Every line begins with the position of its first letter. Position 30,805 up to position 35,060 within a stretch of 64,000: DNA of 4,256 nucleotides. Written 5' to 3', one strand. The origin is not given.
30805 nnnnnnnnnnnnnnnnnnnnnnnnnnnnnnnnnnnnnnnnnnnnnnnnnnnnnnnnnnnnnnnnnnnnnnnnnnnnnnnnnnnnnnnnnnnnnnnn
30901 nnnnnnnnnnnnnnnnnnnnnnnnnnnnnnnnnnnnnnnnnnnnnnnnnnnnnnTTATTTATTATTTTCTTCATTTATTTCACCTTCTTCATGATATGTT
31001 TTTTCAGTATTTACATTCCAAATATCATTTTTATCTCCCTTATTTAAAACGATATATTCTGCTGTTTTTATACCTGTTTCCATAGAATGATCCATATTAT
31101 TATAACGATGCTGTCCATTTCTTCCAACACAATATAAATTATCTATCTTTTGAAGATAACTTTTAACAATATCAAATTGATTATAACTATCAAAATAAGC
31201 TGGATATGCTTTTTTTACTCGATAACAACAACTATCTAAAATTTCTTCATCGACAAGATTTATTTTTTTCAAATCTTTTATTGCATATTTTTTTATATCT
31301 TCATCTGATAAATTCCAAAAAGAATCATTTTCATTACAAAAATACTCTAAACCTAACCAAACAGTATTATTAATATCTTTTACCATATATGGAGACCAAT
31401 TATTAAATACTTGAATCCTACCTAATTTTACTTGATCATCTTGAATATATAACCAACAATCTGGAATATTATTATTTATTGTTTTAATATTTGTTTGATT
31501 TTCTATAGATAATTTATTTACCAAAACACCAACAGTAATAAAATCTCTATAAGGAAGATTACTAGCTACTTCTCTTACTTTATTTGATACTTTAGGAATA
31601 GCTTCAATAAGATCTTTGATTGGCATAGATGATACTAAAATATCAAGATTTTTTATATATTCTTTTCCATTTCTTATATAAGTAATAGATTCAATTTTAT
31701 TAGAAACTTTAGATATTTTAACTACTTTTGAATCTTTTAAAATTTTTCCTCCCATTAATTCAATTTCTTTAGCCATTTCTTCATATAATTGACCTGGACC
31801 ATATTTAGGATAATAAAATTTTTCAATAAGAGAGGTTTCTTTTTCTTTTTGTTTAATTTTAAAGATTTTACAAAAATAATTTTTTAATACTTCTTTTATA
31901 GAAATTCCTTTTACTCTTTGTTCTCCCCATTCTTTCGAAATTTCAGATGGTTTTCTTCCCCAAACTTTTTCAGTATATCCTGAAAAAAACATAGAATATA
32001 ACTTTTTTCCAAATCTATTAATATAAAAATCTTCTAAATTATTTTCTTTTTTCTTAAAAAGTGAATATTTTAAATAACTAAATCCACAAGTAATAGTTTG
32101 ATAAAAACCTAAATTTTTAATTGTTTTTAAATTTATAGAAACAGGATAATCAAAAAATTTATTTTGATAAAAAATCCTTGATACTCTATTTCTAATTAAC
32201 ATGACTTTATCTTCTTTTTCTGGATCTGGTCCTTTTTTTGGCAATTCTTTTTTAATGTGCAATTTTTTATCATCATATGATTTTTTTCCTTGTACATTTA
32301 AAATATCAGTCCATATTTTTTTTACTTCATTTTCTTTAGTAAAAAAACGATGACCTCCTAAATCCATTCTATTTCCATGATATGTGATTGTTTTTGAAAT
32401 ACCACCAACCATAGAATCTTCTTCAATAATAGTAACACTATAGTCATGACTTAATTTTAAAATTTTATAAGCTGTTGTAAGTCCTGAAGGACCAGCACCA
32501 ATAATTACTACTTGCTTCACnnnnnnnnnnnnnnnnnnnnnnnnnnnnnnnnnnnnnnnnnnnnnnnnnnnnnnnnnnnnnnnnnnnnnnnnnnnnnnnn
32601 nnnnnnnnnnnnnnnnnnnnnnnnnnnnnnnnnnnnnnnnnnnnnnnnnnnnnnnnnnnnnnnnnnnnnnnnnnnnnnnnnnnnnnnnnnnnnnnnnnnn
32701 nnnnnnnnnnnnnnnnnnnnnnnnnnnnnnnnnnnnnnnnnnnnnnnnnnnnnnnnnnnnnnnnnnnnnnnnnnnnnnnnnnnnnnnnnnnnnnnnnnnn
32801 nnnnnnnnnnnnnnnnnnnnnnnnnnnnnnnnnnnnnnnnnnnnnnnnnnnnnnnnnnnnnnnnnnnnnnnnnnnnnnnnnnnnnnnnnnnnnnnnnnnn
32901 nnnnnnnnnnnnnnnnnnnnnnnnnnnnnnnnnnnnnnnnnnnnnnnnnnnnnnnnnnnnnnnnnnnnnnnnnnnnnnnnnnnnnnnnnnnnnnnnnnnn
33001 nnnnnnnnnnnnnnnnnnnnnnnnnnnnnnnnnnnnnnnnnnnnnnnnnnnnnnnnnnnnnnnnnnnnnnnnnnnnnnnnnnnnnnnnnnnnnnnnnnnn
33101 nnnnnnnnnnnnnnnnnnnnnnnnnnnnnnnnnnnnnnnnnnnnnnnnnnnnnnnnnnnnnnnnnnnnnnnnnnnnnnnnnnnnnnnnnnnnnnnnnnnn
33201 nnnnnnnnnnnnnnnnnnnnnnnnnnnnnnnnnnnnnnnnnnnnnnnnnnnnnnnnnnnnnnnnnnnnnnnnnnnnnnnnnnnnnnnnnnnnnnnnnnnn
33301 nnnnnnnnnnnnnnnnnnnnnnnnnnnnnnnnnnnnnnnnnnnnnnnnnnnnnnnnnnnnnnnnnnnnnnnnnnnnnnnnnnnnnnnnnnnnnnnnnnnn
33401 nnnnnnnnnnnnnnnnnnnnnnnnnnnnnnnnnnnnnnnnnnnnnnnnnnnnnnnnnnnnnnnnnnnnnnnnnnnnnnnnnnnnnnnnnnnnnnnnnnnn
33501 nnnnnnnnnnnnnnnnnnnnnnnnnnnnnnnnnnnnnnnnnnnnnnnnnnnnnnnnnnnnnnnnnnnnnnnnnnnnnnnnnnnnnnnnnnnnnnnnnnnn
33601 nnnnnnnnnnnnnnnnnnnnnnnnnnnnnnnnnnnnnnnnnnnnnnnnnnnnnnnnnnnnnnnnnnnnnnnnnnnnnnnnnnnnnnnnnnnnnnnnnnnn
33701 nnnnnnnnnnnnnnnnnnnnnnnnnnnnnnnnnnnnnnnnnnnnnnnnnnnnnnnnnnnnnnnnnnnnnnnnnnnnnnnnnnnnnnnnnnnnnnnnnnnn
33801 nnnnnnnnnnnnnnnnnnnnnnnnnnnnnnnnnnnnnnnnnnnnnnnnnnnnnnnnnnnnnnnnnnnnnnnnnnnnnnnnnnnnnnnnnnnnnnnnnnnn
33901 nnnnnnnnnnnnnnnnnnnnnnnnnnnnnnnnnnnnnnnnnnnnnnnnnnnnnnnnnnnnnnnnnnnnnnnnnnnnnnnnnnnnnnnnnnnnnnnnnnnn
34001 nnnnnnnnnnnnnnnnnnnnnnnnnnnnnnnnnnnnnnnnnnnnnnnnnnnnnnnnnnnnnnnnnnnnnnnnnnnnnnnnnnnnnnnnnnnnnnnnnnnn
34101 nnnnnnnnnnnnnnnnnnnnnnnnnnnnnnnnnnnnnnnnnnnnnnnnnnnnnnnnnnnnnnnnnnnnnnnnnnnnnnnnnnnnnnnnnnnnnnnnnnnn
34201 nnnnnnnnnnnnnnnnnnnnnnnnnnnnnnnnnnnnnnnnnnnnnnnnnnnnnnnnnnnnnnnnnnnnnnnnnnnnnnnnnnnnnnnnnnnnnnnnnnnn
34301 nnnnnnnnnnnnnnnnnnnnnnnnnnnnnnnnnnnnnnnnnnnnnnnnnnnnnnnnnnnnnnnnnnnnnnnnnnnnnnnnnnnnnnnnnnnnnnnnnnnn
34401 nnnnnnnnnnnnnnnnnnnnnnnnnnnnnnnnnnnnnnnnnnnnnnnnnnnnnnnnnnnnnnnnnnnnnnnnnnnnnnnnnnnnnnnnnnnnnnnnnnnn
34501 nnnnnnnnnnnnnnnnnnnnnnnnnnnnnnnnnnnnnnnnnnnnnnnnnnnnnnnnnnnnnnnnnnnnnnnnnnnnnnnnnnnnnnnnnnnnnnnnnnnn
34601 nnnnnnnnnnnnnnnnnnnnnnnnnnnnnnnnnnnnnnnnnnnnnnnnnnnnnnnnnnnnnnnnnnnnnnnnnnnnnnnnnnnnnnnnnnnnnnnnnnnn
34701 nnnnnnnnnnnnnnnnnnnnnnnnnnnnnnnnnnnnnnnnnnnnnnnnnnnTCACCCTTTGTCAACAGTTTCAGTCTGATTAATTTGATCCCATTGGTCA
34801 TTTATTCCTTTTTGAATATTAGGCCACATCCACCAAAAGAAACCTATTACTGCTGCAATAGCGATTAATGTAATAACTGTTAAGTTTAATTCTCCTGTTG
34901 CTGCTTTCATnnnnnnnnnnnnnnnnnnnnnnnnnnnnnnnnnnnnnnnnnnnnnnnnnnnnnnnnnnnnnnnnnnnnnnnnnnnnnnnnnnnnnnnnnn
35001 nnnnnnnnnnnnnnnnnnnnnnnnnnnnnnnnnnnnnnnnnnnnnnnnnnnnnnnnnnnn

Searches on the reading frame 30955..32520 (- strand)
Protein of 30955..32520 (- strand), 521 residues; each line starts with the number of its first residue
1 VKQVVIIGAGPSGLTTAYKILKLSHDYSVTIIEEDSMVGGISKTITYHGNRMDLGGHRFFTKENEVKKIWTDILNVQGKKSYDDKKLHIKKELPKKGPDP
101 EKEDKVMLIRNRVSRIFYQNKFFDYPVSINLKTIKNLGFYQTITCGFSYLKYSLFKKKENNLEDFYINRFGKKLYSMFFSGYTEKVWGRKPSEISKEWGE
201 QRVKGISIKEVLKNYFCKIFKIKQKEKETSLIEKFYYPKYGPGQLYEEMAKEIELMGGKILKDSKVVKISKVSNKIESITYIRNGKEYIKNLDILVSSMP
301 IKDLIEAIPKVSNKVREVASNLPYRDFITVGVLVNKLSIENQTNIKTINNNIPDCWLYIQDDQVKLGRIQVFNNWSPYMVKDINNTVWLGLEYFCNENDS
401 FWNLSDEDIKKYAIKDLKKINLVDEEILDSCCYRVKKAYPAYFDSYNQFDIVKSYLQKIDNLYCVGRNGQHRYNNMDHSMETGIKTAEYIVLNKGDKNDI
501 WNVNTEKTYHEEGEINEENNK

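Call 6: search_protein_families(library=pfam, proteins=[window:30955-32520:-], max_evalue=0.01)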
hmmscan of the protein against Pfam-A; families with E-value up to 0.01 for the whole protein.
window:30955-32520:- (521 aa): 10 families
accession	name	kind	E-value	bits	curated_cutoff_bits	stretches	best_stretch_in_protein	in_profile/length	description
PF01593.30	Amino_oxidase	-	1.5e-14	54.6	19.8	1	12-490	2-442/443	Flavin containing amine oxidoreductase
PF13450.12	NAD_binding_8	-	2.5e-12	47.3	21.9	1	6-71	1-66/68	NAD(P)-binding Rossmann-like domain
PF01266.30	DAO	-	7.2e-07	29.5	27.9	1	4-42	2-39/353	FAD dependent oxidoreductase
PF01946.23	Thi4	-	1.6e-05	24.7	26.2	1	3-40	19-55/235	Thi4 family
PF07992.20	Pyr_redox_2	-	0.00012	22.1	26.1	1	2-82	1-78/291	Pyridine nucleotide-disulphide oxidoreductase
PF03486.20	HI0933_like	-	0.00054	19.9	50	1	3-39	2-36/244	HI0933-like protein Rossmann domain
PF13454.12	NAD_binding_9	-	0.0011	19.5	21.8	1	5-41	1-40/155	FAD-NAD(P)-binding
PF00070.33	Pyr_redox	-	0.0021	19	22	0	4-38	2-34/82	Pyridine nucleotide-disulphide oxidoreductase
PF12831.13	FAD_oxidored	-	0.0028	17.5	27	1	3-75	1-66/416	FAD dependent oxidoreductase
PF05834.18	Lycopene_cycl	-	0.0061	16.1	23.4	0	4-53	2-52/380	Lycopene cyclase protein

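Call 80: find_encoding_contigs(protein=window:30955-32520:-, flank=4000, max_places=10)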
Protein window:30955-32520:- (521 aa): 6 contigs read that carry it; 1 place shown.
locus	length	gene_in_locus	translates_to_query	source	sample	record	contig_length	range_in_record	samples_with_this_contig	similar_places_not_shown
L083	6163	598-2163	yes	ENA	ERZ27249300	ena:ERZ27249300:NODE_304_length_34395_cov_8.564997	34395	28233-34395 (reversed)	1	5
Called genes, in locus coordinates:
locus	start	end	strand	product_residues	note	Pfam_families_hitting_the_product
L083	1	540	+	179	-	?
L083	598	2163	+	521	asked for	PF01266:DAO (faint), PF01593:Amino_oxidase, PF01946:Thi4 (faint), PF13450:NAD_binding_8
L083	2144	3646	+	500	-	-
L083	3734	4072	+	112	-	-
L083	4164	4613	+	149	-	-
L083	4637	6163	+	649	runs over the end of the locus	-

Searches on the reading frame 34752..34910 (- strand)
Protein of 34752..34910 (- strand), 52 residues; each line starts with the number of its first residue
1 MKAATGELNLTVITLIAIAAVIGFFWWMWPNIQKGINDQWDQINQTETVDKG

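Call 6: search_protein_families(library=pfam, proteins=[window:34752-34910:-], max_evalue=0.01)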
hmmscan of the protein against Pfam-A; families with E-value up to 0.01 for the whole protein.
window:34752-34910:- (52 aa): 0 families

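Call 78: find_encoding_contigs(protein=window:34752-34910:-, flank=6000, max_places=10)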
Protein window:34752-34910:- (52 aa): 5 contigs read that carry it; 3 places shown.
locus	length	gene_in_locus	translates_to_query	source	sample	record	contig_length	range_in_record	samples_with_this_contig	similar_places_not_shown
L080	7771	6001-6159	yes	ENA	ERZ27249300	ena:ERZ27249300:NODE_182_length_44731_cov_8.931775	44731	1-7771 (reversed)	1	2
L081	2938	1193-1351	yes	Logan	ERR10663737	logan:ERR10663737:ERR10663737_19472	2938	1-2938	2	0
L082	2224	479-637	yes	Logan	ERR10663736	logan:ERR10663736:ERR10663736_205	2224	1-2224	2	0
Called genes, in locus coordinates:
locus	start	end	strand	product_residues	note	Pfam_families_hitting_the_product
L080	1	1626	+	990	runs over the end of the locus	-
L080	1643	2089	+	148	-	PF17424:DUF5411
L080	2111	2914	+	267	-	PF16976:RcpC (weak)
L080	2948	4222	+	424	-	PF00437:T2SSE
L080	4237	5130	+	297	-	-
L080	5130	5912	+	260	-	-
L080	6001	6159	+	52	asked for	-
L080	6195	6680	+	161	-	-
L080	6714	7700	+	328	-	-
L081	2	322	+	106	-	?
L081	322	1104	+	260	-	-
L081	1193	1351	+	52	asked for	-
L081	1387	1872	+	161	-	-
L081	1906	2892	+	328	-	-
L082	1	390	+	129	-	?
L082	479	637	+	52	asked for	-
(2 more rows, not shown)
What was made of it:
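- Tried and rejected: I reached the orthologous locus through the neighbouring Flp pilin and oxidoreductase genes instead (calls 78, 80).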
